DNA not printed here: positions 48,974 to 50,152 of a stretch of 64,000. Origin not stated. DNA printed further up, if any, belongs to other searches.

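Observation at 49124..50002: Intein splitting helicase motif III of PcrA/UvrD, with a non-canonical 190-aa middle region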

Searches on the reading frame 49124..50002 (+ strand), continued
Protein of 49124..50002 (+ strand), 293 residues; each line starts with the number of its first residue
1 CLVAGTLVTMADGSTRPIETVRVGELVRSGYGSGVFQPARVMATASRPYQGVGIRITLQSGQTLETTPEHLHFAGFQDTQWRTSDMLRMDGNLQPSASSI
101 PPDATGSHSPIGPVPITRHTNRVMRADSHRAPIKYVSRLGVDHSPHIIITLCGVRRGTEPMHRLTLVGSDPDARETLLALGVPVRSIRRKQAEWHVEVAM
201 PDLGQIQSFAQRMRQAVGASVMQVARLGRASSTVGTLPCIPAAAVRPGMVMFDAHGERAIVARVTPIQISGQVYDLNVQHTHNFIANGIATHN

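Call 34: fold_search(model_id=the predicted structure, library=pdb)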
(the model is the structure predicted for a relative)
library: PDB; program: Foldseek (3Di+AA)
matches with E <= 10: 487; with E <= 0.001: 0
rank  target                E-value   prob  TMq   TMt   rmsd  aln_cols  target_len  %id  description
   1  9xy1_A                2.7e-02  0.20  0.17  0.16  17.6       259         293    7  One of a series of engineered variants of I-OnuI meganuclease targeting altered DNA target sequence (released 2025-09-10)
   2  6bda_A                5.6e-02  0.16  0.18  0.17  16.9       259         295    6  Wild-type I-OnuI bound to A3G substrate (post-cleavage complex) (released 2018-10-24)
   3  8v50_P                7.9e-02  0.08  0.14  0.15  16.5       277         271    9  Crystal structure of a HLA-B*35:01-NP6 with D1 TCR (released 2024-12-18)
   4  3r7p_A                1.0e-01  0.13  0.17  0.16  17.2       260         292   13  The crystal structure of I-LtrI (released 2011-07-20)
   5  7mxf_A                1.1e-01  0.11  0.14  0.14  15.9       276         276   12  CD1c with antigen analogue 2 (released 2021-11-17)
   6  3tid_A                1.1e-01  0.07  0.14  0.14  16.8       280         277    8  Crystal structure of the LCMV derived peptide GP34 in complex with the murine mhc class I H-2 Kb (released 2012-08-22)
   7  6bch_A                1.2e-01  0.10  0.15  0.15  17.2       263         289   11  I-LtrI E29D bound to cognate substrate (nicked complex) (released 2018-10-24)
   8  1yvu                  1.3e-01  0.07  0.12  0.07  17.4       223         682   10  Crystal structure of A. aeolicus Argonaute (released 2005-08-09)
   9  6ojp_A                1.3e-01  0.08  0.13  0.14  16.9       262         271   10  Structure of glycolipid alpha-GSA[8,6P] in complex with mouse CD1d (released 2019-08-21)
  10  1p1z_A                1.3e-01  0.06  0.12  0.13  17.3       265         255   10  X-RAY CRYSTAL STRUCTURE OF THE LECTIN-LIKE NATURAL KILLER CELL RECEPTOR LY-49C BOUND TO ITS MHC CLASS I LIGAND H-2Kb (released 2003-11-11)
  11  4bts_AF               1.6e-01  0.44  0.17  0.40   6.6        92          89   11  THE CRYSTAL STRUCTURE OF THE EUKARYOTIC 40S RIBOSOMAL SUBUNIT IN COMPLEX WITH EIF1 AND EIF1A (released 2013-07-17)
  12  6bcn_C                1.6e-01  0.11  0.17  0.17  17.2       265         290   10  I-LtrI E184D bound to cognate substrate (pre-cleavage complex) (released 2018-10-24)
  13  7rcg_A                1.6e-01  0.08  0.15  0.15  16.7       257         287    8  I-OnuI_e-hPD1-f final stage reengineered variant of I-OnuI (released 2022-06-29)
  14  6cug_A                1.7e-01  0.07  0.13  0.13  18.3       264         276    9  Crystal structure of BC8B TCR-CD1b-PC complex (released 2019-01-16)
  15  6c15_A                1.8e-01  0.08  0.14  0.14  17.3       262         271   12  CD1c in complex with phosphatidylcholine (released 2018-03-21)
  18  5wes_A                1.9e-01  0.06  0.12  0.13  18.3       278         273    7  Crystal Structure H2-Dd with disulfide-linked 5mer peptide (released 2017-10-18)
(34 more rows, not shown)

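Call 41: fold_search(model_id=the predicted structure, library=viral)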
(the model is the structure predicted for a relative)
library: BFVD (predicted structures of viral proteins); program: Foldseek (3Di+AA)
matches with E <= 10: 636; with E <= 0.001: 3
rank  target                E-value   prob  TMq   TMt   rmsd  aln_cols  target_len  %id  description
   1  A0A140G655            7.0e-11  1.00  0.53  0.19   6.3       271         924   22  (no name in the UniProt tables at hand)
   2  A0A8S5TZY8            1.1e-08  1.00  0.39  0.15   2.6       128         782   24  Adenine specific DNA methyltransferase [Myoviridae sp. ctCuC1]
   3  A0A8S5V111            1.8e-07  1.00  0.39  0.15   2.3       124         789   23  DNA 3'-5' helicase [Siphoviridae sp. ct3r22]
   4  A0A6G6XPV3            1.5e-03  0.63  0.20  0.18  21.3       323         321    9  (no name in the UniProt tables at hand)
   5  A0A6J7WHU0            1.3e-02  0.96  0.21  0.43   9.8       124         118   13  Uncharacterized protein [uncultured Caudovirales phage]
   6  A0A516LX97            3.1e-02  0.69  0.18  0.26  16.1       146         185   16  (no name in the UniProt tables at hand)
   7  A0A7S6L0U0            4.1e-02  0.80  0.20  0.22  15.4       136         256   15  Homing endonuclease [Escherichia phage JEP6]
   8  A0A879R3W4            4.6e-02  0.63  0.18  0.23  22.8       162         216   14  Nuclease associated modular domain 3 protein [Synechococcus phage S-SRM01]
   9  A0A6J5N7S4            4.9e-02  0.93  0.21  0.34  15.9       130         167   15  Uncharacterized protein [uncultured Caudovirales phage]
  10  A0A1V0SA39            4.9e-02  0.38  0.21  0.20  17.2       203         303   12  Uncharacterized protein [Catovirus CTV1]
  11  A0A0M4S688            5.2e-02  0.77  0.20  0.23  10.3       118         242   10  (no name in the UniProt tables at hand)
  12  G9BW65                6.6e-02  0.77  0.22  0.37  10.5       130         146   12  (no name in the UniProt tables at hand)
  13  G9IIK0                6.6e-02  0.69  0.21  0.37  12.6       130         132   16  Uncharacterized protein [Escherichia phage PhaxI]
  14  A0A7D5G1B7            6.6e-02  0.66  0.20  0.27  16.8       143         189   15  GIY-YIG domain-containing protein [Escherichia phage vB_EcoM_F1]
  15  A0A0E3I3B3            6.6e-02  0.54  0.17  0.26  21.3       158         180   14  Nuclease associated modular domain-containing protein [Synechococcus phage ACG-2014f]
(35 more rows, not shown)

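Call 49: find_related_loci(query=A2, collection=viral_contigs, flank=4000)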
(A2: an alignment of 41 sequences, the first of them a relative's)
Query A2 (223 aa) in viral_contigs; peptide patterns used: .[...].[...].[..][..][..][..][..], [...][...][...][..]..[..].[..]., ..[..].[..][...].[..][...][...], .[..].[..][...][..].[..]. (x = any residue, [..] = any of these).
82 stretches matched a pattern; 33 encode a relative of the query (tblastn E <= 1e-3); 33 distinct loci.
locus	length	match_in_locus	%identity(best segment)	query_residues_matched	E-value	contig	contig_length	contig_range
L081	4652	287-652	35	10-140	3e-18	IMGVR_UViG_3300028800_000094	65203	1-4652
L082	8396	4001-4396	34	8-138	3e-14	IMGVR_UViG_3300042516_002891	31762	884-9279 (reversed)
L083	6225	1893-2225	36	12-120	2e-13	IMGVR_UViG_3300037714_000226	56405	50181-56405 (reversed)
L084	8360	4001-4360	33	4-132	7e-12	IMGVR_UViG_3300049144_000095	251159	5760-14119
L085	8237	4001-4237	33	9-86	5e-11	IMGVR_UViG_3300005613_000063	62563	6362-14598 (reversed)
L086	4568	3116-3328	38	10-85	6e-11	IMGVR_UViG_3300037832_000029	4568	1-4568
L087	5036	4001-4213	38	10-85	7e-11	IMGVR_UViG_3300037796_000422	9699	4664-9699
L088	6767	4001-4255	34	12-105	2e-10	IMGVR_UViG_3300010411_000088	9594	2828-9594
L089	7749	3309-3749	28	10-173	1e-9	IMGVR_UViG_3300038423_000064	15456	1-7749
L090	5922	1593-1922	32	10-122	1e-9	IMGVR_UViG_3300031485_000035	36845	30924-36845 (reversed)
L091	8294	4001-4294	32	2-105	2e-9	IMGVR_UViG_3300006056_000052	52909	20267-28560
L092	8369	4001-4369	27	10-136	5e-9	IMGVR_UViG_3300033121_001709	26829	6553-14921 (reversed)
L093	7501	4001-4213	36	10-85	4e-9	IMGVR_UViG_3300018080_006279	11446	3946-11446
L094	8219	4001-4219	36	7-83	7e-9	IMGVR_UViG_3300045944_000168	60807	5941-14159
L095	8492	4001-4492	31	11-168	6e-9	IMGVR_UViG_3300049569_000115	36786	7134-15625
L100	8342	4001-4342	29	4-113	1e-8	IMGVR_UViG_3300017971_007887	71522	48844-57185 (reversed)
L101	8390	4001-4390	33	10-133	2e-8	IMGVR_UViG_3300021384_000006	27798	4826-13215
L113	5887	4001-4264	28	10-101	2e-5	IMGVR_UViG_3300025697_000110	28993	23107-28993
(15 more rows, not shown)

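Call 53: search_protein_families(library=pfam, proteins=[L082:2888-5554:+, L083:753-3746:+, L085:2762-5857:+, L092:2933-6277:+, L084:2678-5368:+, L101:3305-4900:+, L113:2588-5479:+, L090:444-2633:+, L100:3047-5764:+], max_evalue=0.01)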
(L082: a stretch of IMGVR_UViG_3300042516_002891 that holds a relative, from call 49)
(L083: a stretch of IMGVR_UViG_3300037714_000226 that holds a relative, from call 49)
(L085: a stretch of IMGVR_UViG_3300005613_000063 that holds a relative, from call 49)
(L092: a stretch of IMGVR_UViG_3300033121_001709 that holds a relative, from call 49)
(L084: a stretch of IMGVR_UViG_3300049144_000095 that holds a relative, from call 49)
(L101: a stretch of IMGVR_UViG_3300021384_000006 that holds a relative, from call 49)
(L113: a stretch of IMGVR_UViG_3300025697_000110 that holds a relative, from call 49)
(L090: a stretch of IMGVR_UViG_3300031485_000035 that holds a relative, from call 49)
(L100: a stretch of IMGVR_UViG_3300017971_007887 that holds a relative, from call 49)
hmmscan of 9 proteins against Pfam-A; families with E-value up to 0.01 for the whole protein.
L082:2888-5554:+ (889 aa): 5 families
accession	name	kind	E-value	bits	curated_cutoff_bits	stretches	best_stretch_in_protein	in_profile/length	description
PF13361.12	UvrD_C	-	2.8e-12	47.2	25.6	1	813-874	284-346/350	UvrD-like helicase C-terminal domain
PF00580.27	UvrD-helicase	-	1.4e-10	41.8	23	1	43-287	18-250/271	UvrD/REP helicase N-terminal domain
PF13538.12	UvrD_C_2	-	8e-07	29.3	27.4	1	816-874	2-52/52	UvrD-like helicase C-terminal domain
PF01443.25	Viral_helicase1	-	5.2e-05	23.6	21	0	45-61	5-21/228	Viral superfamily 1 RNA helicase core domain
PF14890.11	Intein_splicing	-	0.00023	21.4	35.8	1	316-590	25-154/155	Intein splicing domain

L083:753-3746:+ (998 aa): 9 families
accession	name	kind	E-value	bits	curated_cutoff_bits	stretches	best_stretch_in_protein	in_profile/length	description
PF00580.27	UvrD-helicase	-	3e-50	171.8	23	1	44-296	1-251/271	UvrD/REP helicase N-terminal domain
PF13361.12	UvrD_C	-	4.9e-49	168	25.6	1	603-960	1-346/350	UvrD-like helicase C-terminal domain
PF13245.12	AAA_19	-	1.5e-13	51.6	25.1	1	48-298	1-131/134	AAA domain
PF13538.12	UvrD_C_2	-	3e-10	40.2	27.4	1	905-957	2-49/52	UvrD-like helicase C-terminal domain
PF01443.25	Viral_helicase1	-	1.5e-06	28.6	21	0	885-959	159-226/228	Viral superfamily 1 RNA helicase core domain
PF14890.11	Intein_splicing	-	7.2e-06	26.3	35.8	1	307-578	6-155/155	Intein splicing domain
PF13086.12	AAA_11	-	0.00013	22.3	27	0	250-296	206-250/257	AAA domain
PF13604.12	AAA_30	-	0.00042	20.5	27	0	44-108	2-66/191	AAA domain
PF13481.12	AAA_25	-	0.0063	16.6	27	1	52-145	29-135/195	AAA domain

L085:2762-5857:+ (1032 aa): 8 families
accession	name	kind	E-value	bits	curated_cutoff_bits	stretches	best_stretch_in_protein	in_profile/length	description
PF00580.27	UvrD-helicase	-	8e-41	140.9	23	1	37-286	1-240/271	UvrD/REP helicase N-terminal domain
PF13361.12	UvrD_C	-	1.6e-36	126.9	25.6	1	635-992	3-346/350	UvrD-like helicase C-terminal domain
PF13538.12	UvrD_C_2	-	1e-11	45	27.4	1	938-991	3-51/52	UvrD-like helicase C-terminal domain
PF13245.12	AAA_19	-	1.6e-11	44.9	25.1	1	43-282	3-115/134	AAA domain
PF13604.12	AAA_30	-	7.6e-06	26.2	27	1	36-112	1-75/191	AAA domain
PF14890.11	Intein_splicing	-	0.0001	22.6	35.8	1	363-608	29-155/155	Intein splicing domain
PF01443.25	Viral_helicase1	-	0.0001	22.6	21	0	54-80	3-27/228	Viral superfamily 1 RNA helicase core domain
PF13086.12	AAA_11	-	0.0014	18.9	27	0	37-132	2-104/257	AAA domain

L092:2933-6277:+ (1115 aa): 2 families
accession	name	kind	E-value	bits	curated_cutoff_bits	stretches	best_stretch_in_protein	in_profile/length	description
PF06074.18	Portal_Mu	-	6.4e-10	39.3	23.9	1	529-771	114-326/336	Portal protein of Mu bacteriophage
PF14890.11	Intein_splicing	-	0.008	16.4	35.8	0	519-554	119-155/155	Intein splicing domain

L084:2678-5368:+ (897 aa): 11 families
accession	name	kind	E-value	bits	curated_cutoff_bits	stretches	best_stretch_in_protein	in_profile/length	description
PF13245.12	AAA_19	-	7e-08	33.2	25.1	1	111-354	1-132/134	AAA domain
PF00580.27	UvrD-helicase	-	3.3e-07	30.7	23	1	314-353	212-253/271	UvrD/REP helicase N-terminal domain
PF14890.11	Intein_splicing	-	2.1e-06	28.1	35.8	1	377-639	8-155/155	Intein splicing domain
PF13538.12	UvrD_C_2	-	5.9e-06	26.5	27.4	1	813-836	2-26/52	UvrD-like helicase C-terminal domain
PF13604.12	AAA_30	-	1.3e-05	25.5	27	0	108-172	3-71/191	AAA domain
PF02562.22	PhoH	-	1.5e-05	25.1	27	0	108-159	6-58/205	PhoH-like protein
PF13086.12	AAA_11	-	4e-05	24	27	0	107-154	2-45/257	AAA domain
PF13361.12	UvrD_C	-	9.2e-05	22.4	25.6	1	811-873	285-343/350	UvrD-like helicase C-terminal domain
PF01443.25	Viral_helicase1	-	0.00061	20.1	21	0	311-354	55-100/228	Viral superfamily 1 RNA helicase core domain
PF04851.21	ResIII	-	0.0018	18.7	22.5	0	108-172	5-78/164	Type III restriction enzyme, res subunit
PF00270.35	DEAD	-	0.0041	17.3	26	1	108-179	1-76/167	DEAD/DEAH box helicase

L101:3305-4900:+ (532 aa): 1 family
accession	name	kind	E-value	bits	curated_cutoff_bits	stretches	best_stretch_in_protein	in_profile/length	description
PF04765.19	TOD1_MUCI70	-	0.0063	16.3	21.4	0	423-456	199-232/314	TOD1/MUCI70, glycosyltransferase-like domain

L113:2588-5479:+ (964 aa): 7 families
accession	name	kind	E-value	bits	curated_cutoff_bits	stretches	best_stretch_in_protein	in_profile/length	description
PF14890.11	Intein_splicing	-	2.3e-09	37.7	35.8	1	394-658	3-155/155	Intein splicing domain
PF13538.12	UvrD_C_2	-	1.1e-08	35.3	27.4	1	898-951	4-51/52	UvrD-like helicase C-terminal domain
PF13361.12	UvrD_C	-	5.4e-08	33.1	25.6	1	892-952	283-346/350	UvrD-like helicase C-terminal domain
PF13245.12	AAA_19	-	9.9e-08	32.7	25.1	1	181-387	22-130/134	AAA domain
PF01443.25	Viral_helicase1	-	1.3e-06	28.8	21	0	328-392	37-103/228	Viral superfamily 1 RNA helicase core domain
PF00580.27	UvrD-helicase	-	5.7e-06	26.6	23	1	181-386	24-251/271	UvrD/REP helicase N-terminal domain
PF13604.12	AAA_30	-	0.00056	20.1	27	0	343-388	82-130/191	AAA domain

L090:444-2633:+ (730 aa): 4 families
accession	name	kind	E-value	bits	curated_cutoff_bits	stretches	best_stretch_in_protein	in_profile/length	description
PF01555.25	N6_N4_Mtase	-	7.2e-25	88.7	26.7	2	604-704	120-220/221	DNA methylase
PF14890.11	Intein_splicing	-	8.9e-06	26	35.8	1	312-582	81-155/155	Intein splicing domain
PF13403.11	Hint_2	-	2.5e-05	25.1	28.4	1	297-341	1-45/147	Hint domain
PF02195.25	ParB_N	-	0.0044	17.5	26.3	0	33-94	21-79/95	ParB N-terminal domain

L100:3047-5764:+ (906 aa): 8 families
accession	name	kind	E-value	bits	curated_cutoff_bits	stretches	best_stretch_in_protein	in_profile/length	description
PF13361.12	UvrD_C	-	3.6e-61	207.9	25.6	1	543-881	2-347/350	UvrD-like helicase C-terminal domain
PF00580.27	UvrD-helicase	-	7e-46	157.5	23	1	5-242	1-251/271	UvrD/REP helicase N-terminal domain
PF13245.12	AAA_19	-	4.7e-20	72.6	25.1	1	9-242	1-129/134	AAA domain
PF13538.12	UvrD_C_2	-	2.7e-12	46.8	27.4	2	818-838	2-22/52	UvrD-like helicase C-terminal domain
PF13604.12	AAA_30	-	1.5e-09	38.3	27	1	5-86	2-81/191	AAA domain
PF01443.25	Viral_helicase1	-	1.3e-07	32.1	21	0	777-879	139-226/228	Viral superfamily 1 RNA helicase core domain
PF13087.12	AAA_12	-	0.00055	20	27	0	806-880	127-191/195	AAA domain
PF00270.35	DEAD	-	0.0014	18.8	26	1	7-67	2-64/167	DEAD/DEAH box helicase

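Call 54: predict_structure(alignment_id=A5)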
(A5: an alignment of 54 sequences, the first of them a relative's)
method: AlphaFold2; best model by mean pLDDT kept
length: 119 residues; sequences in the alignment: 54
mean_pLDDT: 93.3   pTM: 0.85
mean pLDDT of the five models: 93.3, 93.1, 92.7, 92.4, 91.2
residues with pLDDT >= 90: 95; 70-90: 23; 50-70: 1; < 50: 0
segments of 3 or more residues with pLDDT < 50: none
pLDDT, mean of each block of 10 residues (from residue 1): 97 97 78 92 97 97 98 93 84 97 98 89
secondary structure, 60 per line:
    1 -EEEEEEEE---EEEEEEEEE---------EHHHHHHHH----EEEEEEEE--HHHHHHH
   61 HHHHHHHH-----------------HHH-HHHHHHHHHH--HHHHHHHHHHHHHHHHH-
elements in order: E2-9 E13-21 H32-39 E44-51 H54-68 H90-99 H102-118

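Call 58: fold_search(model_id=the predicted structure, library=pdb)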
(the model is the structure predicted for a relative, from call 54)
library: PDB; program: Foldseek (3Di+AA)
matches with E <= 10: 151; with E <= 0.001: 0
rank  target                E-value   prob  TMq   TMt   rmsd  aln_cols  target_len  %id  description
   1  5gw0_D                7.2e-01  0.07  0.20  0.14  14.6       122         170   13  Crystal structure of SNX16 PX-Coiled coil (released 2017-09-13)
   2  8a98_R                8.2e-01  0.10  0.26  0.18  12.2       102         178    8  CRYO-EM STRUCTURE OF LEISHMANIA MAJOR 80S RIBOSOME : snoRNA MUTANT (released 2023-10-11)
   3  8ova_BS               8.7e-01  0.09  0.25  0.18  12.5       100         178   11  CRYO-EM STRUCTURE OF TRYPANOSOMA BRUCEI PROCYCLIC FORM 80S RIBOSOME : PARENTAL STRAIN (released 2023-11-29)
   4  6yw5_44               1.3e+00  0.05  0.21  0.10  17.4       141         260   13  The structure of the small subunit of the mitoribosome from Neurospora crassa (released 2020-11-11)
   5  8ye8_B                1.4e+00  0.10  0.19  0.18   9.6        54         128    9  Crystal structure of mouse BAHCC1 TTD domain in complex with H4K20me1 peptide (released 2025-07-16)
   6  1srq_C                1.4e+00  0.15  0.31  0.13   8.0        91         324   10  Crystal Structure of the Rap1GAP catalytic domain (released 2004-05-25)
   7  4ep5                  1.4e+00  0.04  0.20  0.17  13.2       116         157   16  Thermus thermophilus RuvC structure (released 2012-11-14)
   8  3w21_B                1.9e+00  0.13  0.26  0.13   9.9        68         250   12  Crystal Structure of a Novel N-Substituted L-Amino Acid Dioxygenase in complex with alpha-KG from Burkholderia ambifar (released 2013-07-17)
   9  2ia1_B                1.9e+00  0.04  0.18  0.14   9.7        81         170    7  Crystal structure of protein BH3703 from Bacillus halodurans, Pfam DUF600 (released 2006-10-03)
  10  1s4m_A                2.0e+00  0.06  0.23  0.11  12.2       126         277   10  Crystal structure of flavin binding to FAD synthetase from Thermotoga maritina (released 2004-10-19)
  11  4r1q_B                2.2e+00  0.09  0.36  0.13   6.8       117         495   10  Crystal Structure of Thermophilic Geobacillus kaustophilus L-Arabinose isomerase in complex with L-arabitol (released 2015-08-12)
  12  1t6y_A                2.4e+00  0.08  0.24  0.12   8.7        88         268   10  Crystal structure of ADP, AMP, and FMN bound TM379 (released 2004-08-10)
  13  2ia1_A                2.5e+00  0.03  0.18  0.14   9.4        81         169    9  Crystal structure of protein BH3703 from Bacillus halodurans, Pfam DUF600 (released 2006-10-03)
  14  4j40_A                2.5e+00  0.03  0.19  0.13  10.4       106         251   16  Crystal structure of the dual-domain GGDEF-EAL module of FimX from Pseudomonas aeruginosa (released 2013-02-20)
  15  1s4m_B                2.7e+00  0.04  0.21  0.11  13.2       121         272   10  Crystal structure of flavin binding to FAD synthetase from Thermotoga maritina (released 2004-10-19)
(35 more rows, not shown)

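Call 63: search_protein_representatives(alignment_id=A3)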
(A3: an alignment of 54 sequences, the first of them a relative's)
Query: 54 sequences, 453 profile positions. Proteins with E-value up to 0.001 (for the whole library): 31349; up to 1e-10: 7682; up to 1e-30: 795. The best 150 are listed.
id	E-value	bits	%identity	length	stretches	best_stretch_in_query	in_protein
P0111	1.0e-192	657.6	-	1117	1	2-452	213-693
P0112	8.6e-192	654.5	-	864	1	2-450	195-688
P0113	1.9e-191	653.4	-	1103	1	2-450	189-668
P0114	1.0e-188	644.4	-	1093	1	2-451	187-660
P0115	1.5e-185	634.0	-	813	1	2-451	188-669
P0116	5.2e-185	632.2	-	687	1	2-452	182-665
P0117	4.9e-183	625.7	-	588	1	2-451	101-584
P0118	5.1e-182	622.3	-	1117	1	2-451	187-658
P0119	3.7e-178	609.6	-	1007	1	2-451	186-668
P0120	9.8e-175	598.3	-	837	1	2-451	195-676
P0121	2.2e-174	597.2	-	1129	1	2-451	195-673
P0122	7.4e-173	592.1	-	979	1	2-451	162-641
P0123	1.0e-168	578.5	-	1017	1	2-451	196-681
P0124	1.1e-165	568.5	-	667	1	50-449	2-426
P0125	4.9e-163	559.8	-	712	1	2-450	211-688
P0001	7.8e-111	387.7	-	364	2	272-447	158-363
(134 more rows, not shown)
